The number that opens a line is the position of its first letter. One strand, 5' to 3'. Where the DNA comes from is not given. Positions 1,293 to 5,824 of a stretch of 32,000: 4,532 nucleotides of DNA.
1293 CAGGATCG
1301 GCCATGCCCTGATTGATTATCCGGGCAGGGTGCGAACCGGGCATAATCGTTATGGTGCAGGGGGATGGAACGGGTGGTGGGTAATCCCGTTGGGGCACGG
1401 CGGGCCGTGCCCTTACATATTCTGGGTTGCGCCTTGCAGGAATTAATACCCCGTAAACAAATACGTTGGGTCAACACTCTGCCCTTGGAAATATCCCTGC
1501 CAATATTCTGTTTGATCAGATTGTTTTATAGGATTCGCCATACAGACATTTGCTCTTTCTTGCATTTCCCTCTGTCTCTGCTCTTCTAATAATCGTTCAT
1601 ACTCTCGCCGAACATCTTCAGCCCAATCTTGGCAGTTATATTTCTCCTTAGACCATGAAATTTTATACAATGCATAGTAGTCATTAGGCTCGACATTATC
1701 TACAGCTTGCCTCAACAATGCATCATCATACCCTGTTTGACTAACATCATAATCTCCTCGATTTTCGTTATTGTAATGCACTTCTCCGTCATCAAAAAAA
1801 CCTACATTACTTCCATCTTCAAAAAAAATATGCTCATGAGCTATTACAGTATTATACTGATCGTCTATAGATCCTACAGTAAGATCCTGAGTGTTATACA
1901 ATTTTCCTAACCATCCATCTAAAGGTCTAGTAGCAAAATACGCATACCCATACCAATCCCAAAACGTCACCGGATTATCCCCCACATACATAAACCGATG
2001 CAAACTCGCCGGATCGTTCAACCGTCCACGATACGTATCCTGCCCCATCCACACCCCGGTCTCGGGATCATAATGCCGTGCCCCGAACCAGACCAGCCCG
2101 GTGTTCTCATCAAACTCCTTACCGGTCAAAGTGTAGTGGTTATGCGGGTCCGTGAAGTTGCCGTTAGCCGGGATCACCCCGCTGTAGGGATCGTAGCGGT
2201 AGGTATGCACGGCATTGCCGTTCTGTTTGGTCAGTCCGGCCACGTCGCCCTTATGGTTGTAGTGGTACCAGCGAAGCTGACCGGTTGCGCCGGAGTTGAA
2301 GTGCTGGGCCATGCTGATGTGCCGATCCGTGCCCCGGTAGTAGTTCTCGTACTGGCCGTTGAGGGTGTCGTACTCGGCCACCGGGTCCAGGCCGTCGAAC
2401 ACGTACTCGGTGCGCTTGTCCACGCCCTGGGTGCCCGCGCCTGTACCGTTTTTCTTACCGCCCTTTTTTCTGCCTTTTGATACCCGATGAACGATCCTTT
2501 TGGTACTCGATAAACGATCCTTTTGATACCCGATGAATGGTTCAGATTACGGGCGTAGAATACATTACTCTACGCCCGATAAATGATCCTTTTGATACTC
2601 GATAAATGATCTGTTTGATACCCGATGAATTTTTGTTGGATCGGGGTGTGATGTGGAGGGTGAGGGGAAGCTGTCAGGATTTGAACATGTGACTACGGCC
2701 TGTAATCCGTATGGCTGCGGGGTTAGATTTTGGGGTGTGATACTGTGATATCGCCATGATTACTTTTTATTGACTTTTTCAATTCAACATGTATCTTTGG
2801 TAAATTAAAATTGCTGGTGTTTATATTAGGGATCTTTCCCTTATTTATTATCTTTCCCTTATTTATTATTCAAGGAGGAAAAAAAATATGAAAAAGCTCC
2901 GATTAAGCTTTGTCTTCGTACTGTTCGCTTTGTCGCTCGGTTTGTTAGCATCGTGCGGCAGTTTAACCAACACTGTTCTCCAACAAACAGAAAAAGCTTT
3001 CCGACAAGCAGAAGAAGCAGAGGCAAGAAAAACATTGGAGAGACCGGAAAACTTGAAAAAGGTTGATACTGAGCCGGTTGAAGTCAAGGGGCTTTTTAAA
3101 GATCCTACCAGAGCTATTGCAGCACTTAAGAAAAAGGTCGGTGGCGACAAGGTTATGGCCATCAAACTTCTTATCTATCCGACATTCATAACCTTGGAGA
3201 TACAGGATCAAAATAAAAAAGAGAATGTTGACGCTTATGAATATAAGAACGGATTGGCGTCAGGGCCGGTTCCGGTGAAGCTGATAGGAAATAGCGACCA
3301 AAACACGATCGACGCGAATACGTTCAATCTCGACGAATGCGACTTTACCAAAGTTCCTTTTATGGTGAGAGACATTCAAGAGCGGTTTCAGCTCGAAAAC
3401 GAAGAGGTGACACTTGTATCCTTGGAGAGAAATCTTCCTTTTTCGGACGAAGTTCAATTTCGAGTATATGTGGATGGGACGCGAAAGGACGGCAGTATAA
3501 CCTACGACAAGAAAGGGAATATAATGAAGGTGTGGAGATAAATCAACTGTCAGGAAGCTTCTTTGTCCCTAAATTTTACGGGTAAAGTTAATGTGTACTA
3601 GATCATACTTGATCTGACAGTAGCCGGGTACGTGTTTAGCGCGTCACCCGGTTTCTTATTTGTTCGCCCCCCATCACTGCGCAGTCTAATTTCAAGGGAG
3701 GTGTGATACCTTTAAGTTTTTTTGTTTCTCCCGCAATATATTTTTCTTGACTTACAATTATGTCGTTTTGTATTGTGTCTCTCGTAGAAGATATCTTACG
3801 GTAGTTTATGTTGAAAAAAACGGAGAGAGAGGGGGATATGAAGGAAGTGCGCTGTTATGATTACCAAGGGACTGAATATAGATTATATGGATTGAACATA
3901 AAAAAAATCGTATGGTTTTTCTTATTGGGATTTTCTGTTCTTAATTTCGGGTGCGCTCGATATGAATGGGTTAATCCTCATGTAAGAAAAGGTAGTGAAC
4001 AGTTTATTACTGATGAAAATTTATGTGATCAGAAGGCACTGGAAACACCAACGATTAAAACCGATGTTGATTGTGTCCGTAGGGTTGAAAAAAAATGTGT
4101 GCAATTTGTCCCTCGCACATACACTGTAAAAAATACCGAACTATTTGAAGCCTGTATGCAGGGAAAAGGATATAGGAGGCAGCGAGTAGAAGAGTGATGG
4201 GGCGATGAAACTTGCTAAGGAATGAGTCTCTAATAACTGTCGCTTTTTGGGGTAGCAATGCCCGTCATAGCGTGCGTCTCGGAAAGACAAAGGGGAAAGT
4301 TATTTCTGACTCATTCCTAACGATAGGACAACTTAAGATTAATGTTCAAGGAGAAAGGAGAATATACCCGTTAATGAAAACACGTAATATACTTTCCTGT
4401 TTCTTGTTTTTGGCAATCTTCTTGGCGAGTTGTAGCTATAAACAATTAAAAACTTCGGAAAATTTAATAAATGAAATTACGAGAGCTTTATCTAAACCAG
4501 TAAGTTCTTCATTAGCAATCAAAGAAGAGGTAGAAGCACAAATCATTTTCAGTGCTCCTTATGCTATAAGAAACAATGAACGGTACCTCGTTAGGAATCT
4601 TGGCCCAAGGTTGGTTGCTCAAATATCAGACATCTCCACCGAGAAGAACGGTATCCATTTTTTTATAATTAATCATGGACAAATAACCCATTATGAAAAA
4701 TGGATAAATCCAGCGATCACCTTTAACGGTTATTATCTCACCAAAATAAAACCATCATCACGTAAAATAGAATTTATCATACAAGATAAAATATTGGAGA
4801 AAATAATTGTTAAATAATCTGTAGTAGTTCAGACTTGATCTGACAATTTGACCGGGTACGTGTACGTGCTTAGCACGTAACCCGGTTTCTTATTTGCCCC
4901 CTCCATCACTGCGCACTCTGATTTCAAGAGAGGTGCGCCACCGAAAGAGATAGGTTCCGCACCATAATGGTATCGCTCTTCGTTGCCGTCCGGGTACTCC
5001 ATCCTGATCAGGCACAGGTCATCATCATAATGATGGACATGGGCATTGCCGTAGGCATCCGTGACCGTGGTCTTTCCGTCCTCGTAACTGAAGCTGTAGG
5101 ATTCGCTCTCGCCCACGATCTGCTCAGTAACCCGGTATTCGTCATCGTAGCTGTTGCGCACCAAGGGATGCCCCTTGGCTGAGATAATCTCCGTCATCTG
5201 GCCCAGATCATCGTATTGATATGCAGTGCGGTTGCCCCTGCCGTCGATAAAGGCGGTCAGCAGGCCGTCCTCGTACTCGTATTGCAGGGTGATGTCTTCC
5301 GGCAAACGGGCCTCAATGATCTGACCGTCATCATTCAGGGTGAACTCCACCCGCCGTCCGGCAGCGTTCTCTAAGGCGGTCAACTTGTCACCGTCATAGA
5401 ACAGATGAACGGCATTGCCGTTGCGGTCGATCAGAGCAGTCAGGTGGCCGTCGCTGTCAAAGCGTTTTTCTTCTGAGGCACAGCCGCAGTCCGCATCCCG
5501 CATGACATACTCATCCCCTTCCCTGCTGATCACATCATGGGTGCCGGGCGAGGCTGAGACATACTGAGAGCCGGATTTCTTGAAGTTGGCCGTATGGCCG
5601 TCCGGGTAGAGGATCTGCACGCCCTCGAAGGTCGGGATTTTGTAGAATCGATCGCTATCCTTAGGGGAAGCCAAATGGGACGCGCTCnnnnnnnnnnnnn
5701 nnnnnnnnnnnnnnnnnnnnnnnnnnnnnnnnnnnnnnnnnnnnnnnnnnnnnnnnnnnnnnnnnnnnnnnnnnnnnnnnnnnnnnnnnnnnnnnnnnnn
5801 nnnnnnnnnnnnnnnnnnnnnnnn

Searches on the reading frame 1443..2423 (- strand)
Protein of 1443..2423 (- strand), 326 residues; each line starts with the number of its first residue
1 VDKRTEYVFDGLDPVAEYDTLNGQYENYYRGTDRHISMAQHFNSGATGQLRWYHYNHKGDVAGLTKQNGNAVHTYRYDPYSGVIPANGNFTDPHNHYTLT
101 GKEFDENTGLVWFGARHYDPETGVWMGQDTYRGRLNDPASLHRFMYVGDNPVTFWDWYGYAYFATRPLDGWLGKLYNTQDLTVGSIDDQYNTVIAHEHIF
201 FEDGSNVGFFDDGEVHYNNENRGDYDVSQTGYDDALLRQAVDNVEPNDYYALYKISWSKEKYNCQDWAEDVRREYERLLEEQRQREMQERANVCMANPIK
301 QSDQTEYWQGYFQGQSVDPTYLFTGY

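Call 31: search_protein_families(library=ncbifam, proteins=[window:1443-2423:-], max_evalue=0.00001)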
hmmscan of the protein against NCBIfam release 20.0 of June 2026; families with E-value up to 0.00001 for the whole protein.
window:1443-2423:- (326 aa): 2 families
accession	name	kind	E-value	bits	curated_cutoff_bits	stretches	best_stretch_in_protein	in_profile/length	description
TIGR03696.1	Rhs_assc_core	domain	2.6e-13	50.3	32.5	1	77-159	1-75/76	RHS repeat-associated core domain-containing protein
NF041261.1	RHS_core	equivalog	2.5e-06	25.6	2000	1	49-130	1156-1236/1261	RHS element core protein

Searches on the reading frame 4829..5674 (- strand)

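Call 31: search_protein_families(library=ncbifam, proteins=[window:4829-5674:-], max_evalue=0.00001)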
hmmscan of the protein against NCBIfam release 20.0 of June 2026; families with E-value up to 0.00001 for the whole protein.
window:4829-5674:- (281 aa): 2 families
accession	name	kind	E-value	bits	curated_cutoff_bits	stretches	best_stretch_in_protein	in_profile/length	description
TIGR01643.1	YD_repeat_2x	repeat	3.8e-13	49.3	15.8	1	135-169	3-37/42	YD repeat-containing protein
NF041261.1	RHS_core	equivalog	1.1e-10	40.1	2000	0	167-231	360-427/1261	RHS element core protein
